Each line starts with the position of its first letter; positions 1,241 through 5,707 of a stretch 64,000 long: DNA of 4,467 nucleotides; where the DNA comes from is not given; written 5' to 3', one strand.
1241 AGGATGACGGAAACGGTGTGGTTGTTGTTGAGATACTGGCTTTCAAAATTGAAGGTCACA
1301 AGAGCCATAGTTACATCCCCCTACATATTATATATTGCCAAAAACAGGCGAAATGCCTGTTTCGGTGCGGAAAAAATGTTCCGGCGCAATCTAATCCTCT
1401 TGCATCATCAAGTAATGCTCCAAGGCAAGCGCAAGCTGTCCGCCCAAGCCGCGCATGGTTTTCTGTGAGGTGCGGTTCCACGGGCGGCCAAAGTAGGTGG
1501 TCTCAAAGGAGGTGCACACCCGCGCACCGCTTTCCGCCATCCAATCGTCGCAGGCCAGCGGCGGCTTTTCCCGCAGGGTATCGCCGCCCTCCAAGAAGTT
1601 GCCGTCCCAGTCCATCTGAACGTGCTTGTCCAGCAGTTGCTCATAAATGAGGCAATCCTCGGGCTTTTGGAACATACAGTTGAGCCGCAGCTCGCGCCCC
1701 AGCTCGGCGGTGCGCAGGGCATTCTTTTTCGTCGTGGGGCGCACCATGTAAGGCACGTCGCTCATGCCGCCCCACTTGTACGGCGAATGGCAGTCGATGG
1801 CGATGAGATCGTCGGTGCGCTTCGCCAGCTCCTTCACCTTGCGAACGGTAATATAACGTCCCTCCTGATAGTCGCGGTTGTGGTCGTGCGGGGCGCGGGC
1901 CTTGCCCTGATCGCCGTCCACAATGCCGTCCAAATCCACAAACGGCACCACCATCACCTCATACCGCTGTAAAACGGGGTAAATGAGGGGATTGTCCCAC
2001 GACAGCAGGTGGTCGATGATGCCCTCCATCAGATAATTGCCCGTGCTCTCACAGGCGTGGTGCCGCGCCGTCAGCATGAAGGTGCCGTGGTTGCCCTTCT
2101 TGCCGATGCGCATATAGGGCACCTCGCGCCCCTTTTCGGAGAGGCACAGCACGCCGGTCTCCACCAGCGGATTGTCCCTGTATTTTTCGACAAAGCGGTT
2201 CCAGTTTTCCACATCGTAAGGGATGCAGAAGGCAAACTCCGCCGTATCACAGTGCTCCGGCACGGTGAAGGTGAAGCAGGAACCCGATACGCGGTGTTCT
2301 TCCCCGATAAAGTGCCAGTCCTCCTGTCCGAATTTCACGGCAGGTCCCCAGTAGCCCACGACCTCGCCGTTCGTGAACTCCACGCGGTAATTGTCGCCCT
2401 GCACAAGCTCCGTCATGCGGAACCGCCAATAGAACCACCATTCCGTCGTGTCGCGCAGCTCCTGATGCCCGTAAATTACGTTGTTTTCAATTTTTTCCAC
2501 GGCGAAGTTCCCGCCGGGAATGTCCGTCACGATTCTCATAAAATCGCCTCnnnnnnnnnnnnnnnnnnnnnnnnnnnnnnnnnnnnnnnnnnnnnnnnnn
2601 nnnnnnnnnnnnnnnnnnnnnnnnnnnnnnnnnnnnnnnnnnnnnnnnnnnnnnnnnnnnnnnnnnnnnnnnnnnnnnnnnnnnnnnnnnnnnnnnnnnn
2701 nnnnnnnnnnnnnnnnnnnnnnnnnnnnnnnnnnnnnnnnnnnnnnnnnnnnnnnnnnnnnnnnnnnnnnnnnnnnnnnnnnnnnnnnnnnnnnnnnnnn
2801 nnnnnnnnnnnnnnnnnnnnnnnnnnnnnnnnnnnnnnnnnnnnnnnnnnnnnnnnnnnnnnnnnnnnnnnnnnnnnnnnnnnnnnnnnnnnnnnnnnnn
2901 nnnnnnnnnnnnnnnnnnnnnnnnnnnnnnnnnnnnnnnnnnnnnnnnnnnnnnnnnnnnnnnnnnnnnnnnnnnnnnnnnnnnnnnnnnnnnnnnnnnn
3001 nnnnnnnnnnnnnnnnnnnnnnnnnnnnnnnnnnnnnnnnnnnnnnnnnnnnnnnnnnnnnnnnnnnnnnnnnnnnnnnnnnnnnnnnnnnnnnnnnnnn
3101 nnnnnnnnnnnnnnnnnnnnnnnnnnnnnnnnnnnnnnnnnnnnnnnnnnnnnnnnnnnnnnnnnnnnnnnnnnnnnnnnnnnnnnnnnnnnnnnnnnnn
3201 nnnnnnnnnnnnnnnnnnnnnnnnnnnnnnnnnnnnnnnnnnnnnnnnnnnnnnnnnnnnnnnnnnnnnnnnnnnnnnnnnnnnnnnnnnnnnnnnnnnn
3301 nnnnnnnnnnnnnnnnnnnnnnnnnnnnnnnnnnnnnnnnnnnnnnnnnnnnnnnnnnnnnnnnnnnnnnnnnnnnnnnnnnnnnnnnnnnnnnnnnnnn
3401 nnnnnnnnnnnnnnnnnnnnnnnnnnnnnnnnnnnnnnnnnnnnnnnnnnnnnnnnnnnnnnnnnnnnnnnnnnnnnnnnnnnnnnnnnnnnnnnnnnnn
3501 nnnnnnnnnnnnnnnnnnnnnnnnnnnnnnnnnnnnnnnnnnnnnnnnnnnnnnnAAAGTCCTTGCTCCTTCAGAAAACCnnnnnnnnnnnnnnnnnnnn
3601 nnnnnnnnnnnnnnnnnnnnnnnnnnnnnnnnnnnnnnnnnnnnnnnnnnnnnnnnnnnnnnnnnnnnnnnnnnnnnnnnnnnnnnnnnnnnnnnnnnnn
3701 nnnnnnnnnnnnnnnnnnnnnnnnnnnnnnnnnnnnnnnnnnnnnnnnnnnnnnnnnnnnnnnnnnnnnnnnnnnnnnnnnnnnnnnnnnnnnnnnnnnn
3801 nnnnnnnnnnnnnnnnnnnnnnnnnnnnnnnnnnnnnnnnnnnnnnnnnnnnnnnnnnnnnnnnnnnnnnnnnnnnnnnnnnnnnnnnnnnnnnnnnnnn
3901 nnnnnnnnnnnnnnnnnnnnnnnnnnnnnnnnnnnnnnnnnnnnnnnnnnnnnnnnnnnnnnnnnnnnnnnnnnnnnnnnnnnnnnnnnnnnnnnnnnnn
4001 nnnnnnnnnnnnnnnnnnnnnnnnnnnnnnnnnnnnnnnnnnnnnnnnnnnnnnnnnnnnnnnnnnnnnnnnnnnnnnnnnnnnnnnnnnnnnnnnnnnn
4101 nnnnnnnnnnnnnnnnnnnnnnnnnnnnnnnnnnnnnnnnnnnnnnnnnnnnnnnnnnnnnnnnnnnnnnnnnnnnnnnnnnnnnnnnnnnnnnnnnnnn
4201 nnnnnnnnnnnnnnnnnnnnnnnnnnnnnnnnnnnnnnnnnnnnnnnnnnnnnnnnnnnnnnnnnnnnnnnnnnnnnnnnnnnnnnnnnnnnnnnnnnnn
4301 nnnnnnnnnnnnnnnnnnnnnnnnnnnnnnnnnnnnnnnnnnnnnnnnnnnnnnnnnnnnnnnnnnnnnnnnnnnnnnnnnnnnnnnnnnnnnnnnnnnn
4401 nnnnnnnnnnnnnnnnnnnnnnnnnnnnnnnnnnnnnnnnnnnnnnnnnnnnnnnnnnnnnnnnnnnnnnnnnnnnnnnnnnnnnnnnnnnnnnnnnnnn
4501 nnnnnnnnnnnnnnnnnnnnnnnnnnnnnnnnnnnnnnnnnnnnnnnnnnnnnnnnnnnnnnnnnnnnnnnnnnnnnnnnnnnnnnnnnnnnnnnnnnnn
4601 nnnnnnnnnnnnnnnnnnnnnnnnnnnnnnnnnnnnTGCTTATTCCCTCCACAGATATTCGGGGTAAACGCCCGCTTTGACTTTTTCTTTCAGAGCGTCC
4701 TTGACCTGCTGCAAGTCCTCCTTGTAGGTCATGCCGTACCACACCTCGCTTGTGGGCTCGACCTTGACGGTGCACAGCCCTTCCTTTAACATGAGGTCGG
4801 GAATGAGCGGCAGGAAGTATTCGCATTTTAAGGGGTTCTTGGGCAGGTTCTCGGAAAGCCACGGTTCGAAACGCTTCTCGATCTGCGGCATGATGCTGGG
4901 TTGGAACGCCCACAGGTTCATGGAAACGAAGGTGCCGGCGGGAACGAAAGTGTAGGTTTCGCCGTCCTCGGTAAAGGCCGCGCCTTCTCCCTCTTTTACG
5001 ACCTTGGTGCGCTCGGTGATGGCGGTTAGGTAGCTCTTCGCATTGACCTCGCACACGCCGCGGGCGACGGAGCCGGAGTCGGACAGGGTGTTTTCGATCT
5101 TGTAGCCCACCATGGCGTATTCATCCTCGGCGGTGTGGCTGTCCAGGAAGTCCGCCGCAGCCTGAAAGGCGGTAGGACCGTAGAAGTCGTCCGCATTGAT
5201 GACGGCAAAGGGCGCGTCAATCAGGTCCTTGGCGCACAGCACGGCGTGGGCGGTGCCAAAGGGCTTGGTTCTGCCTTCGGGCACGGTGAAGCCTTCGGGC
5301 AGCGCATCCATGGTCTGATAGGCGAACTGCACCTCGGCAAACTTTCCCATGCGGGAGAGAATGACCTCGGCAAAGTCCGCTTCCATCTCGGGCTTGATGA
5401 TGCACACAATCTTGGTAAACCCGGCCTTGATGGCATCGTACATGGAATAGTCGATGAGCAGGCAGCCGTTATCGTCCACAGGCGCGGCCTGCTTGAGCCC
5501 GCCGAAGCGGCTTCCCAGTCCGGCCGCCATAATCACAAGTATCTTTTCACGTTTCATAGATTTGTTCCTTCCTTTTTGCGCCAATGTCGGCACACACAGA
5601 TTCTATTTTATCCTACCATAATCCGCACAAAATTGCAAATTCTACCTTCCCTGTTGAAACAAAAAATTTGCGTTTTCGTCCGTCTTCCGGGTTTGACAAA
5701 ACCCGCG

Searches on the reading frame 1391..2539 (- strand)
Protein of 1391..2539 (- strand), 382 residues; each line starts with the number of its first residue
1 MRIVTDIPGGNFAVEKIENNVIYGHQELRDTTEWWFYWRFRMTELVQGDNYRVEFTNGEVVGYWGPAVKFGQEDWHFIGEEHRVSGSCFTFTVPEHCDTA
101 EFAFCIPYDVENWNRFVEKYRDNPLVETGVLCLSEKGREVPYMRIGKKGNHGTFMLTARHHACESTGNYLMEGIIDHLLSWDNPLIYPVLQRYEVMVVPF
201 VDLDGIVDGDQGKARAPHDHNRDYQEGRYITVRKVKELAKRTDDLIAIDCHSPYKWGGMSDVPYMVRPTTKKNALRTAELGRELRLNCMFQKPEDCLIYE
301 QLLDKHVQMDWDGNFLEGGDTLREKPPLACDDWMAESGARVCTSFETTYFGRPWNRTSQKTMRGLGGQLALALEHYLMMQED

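Call 50: search_protein_families(library=pfam, proteins=[window:1391-2539:-], max_evalue=0.001)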
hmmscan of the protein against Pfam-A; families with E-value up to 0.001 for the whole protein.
window:1391-2539:- (382 aa): 1 family
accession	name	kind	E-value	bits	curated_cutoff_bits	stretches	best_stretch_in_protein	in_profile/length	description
PF00246.29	Peptidase_M14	-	7.3e-07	29.5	21.6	1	126-218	16-120/286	Zinc carboxypeptidase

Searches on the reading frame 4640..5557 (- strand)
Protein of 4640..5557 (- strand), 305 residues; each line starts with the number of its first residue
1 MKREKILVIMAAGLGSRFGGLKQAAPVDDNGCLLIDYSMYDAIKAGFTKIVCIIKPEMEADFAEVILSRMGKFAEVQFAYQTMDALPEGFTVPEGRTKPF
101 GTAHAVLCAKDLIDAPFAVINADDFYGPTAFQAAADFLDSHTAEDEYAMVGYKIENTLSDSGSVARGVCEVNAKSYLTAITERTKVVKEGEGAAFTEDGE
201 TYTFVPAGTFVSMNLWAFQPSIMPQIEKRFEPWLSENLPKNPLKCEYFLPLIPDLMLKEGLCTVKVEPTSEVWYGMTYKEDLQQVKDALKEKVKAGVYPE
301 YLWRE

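Call 50: search_protein_families(library=pfam, proteins=[window:4640-5557:-], max_evalue=0.001)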
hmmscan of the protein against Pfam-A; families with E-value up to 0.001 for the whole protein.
window:4640-5557:- (305 aa): 2 families
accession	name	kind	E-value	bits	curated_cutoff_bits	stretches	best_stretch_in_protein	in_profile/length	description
PF00483.29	NTP_transferase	-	1.8e-10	41.3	21.2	1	8-167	3-152/245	Nucleotidyl transferase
PF12804.13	NTP_transf_3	-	0.00012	22.7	27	1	8-61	2-53/160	MobA-like NTP transferase domain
